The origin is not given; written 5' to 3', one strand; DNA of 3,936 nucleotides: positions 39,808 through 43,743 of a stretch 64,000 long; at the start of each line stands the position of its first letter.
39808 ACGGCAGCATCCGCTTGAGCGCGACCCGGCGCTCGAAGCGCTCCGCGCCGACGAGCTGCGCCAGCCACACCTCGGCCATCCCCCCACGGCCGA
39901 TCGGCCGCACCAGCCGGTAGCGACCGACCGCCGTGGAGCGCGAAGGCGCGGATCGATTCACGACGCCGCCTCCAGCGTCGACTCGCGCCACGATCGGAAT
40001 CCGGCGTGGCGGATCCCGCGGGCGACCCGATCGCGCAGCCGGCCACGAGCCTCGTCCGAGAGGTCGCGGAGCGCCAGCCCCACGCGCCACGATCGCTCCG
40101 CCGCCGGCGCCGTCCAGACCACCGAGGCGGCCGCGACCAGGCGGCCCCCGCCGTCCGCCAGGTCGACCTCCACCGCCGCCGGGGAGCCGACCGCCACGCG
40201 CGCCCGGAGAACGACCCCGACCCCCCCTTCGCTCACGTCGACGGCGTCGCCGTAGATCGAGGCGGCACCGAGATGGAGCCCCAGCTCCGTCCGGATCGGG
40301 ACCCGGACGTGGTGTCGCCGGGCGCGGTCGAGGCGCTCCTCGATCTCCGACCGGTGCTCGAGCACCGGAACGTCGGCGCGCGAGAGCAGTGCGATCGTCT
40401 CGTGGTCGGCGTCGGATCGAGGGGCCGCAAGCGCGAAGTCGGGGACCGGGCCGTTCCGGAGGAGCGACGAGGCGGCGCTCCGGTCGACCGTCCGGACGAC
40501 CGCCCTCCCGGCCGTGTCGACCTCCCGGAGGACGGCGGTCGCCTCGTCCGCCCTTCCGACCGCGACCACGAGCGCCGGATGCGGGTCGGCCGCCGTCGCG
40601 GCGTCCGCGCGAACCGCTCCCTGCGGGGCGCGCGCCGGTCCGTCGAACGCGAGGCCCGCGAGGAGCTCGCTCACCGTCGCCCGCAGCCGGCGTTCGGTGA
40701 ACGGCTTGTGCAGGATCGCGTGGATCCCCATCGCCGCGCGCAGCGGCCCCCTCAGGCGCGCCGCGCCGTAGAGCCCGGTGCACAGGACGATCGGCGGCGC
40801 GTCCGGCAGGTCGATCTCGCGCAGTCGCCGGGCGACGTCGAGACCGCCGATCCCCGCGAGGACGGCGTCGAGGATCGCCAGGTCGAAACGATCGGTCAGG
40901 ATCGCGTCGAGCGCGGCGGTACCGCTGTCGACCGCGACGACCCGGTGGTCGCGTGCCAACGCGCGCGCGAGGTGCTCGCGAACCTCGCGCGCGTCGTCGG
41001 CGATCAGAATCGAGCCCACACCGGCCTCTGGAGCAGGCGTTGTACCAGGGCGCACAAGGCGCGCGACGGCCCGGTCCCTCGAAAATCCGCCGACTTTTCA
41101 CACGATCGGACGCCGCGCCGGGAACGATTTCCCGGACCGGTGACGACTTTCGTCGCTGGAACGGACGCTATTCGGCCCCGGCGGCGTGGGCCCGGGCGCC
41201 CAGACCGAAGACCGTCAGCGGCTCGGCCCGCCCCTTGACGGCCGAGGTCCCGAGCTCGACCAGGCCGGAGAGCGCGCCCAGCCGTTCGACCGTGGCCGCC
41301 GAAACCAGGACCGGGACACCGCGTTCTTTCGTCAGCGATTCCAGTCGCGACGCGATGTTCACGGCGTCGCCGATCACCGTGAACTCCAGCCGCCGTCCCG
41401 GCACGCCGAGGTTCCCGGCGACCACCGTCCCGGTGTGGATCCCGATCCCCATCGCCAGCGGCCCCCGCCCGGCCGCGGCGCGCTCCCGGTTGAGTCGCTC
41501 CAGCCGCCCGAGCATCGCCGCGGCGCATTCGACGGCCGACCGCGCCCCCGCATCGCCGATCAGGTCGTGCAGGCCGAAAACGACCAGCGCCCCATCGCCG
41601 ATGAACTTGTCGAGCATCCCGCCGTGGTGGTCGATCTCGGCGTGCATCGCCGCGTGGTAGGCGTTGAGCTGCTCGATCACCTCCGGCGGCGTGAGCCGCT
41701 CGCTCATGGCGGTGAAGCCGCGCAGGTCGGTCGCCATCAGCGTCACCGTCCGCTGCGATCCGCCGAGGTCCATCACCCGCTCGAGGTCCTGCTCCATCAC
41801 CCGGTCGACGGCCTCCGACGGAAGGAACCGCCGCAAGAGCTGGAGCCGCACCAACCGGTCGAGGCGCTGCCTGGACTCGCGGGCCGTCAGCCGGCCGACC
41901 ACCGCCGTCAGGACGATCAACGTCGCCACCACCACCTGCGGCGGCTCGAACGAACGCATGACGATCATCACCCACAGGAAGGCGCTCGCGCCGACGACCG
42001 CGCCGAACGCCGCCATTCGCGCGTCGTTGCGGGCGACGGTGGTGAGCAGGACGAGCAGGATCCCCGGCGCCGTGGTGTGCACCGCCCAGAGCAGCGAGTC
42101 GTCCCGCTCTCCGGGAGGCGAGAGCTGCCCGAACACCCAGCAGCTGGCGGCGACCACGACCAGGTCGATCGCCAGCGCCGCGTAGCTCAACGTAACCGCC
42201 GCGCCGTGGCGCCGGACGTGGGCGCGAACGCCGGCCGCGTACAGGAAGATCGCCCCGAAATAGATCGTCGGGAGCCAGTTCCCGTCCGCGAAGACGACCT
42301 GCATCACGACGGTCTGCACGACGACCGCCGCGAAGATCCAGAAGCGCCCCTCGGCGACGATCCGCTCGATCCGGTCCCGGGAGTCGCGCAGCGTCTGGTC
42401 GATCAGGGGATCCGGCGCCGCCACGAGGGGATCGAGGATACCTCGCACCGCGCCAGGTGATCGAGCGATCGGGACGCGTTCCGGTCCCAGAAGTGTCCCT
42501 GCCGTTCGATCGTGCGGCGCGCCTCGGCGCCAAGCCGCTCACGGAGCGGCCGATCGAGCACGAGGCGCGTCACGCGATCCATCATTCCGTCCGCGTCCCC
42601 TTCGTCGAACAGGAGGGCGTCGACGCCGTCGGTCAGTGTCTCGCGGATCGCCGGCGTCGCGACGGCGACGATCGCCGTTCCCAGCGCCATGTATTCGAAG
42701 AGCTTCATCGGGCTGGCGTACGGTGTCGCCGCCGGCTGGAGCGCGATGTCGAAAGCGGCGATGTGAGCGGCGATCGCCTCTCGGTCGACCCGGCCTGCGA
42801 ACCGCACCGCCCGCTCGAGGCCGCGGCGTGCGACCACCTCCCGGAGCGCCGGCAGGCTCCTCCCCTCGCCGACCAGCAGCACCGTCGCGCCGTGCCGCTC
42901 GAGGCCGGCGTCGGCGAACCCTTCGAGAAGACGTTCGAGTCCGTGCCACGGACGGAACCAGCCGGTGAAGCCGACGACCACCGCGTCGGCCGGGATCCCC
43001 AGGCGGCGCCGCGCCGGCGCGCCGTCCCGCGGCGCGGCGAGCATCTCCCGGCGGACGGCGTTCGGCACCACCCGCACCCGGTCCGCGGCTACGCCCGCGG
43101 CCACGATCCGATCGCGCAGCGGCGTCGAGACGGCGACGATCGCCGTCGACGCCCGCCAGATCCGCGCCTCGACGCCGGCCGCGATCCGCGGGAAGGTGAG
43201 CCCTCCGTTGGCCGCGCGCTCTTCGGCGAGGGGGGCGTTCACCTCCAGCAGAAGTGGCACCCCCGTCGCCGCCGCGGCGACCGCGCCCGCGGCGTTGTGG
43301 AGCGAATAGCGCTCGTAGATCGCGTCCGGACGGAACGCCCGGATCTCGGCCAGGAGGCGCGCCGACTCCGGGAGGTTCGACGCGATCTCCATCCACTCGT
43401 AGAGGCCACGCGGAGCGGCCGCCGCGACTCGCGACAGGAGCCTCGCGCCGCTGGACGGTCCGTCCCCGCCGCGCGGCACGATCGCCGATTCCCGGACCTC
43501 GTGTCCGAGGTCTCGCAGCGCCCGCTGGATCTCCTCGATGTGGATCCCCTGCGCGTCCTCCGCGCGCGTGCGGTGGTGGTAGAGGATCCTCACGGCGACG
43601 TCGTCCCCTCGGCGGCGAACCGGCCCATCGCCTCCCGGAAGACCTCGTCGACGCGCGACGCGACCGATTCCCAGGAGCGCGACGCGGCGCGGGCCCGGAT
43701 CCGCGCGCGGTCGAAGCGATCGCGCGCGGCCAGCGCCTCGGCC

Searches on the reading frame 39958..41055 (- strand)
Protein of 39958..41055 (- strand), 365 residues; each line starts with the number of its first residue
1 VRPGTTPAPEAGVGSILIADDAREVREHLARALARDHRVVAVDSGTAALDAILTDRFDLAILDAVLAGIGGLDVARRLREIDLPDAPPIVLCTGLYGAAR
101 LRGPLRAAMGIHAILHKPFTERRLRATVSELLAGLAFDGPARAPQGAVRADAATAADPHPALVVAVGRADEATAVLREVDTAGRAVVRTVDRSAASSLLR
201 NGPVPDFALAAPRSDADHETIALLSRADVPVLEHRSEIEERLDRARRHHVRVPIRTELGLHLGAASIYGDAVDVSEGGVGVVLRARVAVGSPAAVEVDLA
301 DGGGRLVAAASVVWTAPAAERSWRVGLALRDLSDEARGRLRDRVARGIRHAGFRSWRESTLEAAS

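Call 36: search_protein_families(library=pfam, proteins=[window:39958-41055:-], max_evalue=0.001)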
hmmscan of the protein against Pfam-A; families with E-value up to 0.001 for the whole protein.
window:39958-41055:- (365 aa): 2 families
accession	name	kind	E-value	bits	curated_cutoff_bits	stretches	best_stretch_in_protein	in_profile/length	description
PF00072.30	Response_reg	-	2.4e-15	57.1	30.2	1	16-128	1-110/111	Response regulator receiver domain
PF07238.19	PilZ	-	8.3e-14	52.2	22.5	1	246-344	2-100/102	PilZ domain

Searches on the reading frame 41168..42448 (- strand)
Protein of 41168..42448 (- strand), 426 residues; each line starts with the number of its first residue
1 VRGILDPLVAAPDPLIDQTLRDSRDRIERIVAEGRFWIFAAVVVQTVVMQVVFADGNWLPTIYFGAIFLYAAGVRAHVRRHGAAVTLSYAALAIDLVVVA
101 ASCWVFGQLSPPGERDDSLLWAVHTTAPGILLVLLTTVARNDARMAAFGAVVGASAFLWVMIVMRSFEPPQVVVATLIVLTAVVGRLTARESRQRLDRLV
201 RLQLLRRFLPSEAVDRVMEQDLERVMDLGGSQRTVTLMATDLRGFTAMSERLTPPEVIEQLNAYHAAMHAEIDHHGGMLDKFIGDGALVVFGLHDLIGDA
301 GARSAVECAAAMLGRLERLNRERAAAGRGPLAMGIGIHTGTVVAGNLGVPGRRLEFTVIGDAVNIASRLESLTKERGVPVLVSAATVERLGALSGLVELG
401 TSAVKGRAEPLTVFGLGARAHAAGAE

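Call 36: search_protein_families(library=pfam, proteins=[window:41168-42448:-], max_evalue=0.001)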
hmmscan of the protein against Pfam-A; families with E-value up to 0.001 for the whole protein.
window:41168-42448:- (426 aa): 1 family
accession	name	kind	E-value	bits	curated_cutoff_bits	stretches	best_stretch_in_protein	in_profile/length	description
PF00211.25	Guanylate_cyc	-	4.1e-23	82.3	21.9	1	233-413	7-179/183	Adenylate and Guanylate cyclase catalytic domain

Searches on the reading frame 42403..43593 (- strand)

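Call 36: search_protein_families(library=pfam, proteins=[window:42403-43593:-], max_evalue=0.001)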
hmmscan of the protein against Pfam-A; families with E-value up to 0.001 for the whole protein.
window:42403-43593:- (396 aa): 5 families
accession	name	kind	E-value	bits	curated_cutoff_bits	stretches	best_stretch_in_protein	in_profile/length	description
PF00534.26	Glycos_transf_1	-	7.2e-23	81.4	26.4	1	195-360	6-171/172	Glycosyl transferases group 1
PF13692.12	Glyco_trans_1_4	-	1.8e-22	80.5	27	1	206-346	3-141/142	Glycosyl transferases group 1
PF13579.12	Glyco_trans_4_4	-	4.9e-16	59.9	29.7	1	16-178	4-157/158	Glycosyl transferase 4-like domain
PF13439.12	Glyco_transf_4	-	1.4e-15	58.1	28.5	1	16-180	5-166/170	Glycosyltransferase Family 4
PF13524.12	Glyco_trans_1_2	-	8.2e-13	49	25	1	257-375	27-141/144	Glycosyl transferase-like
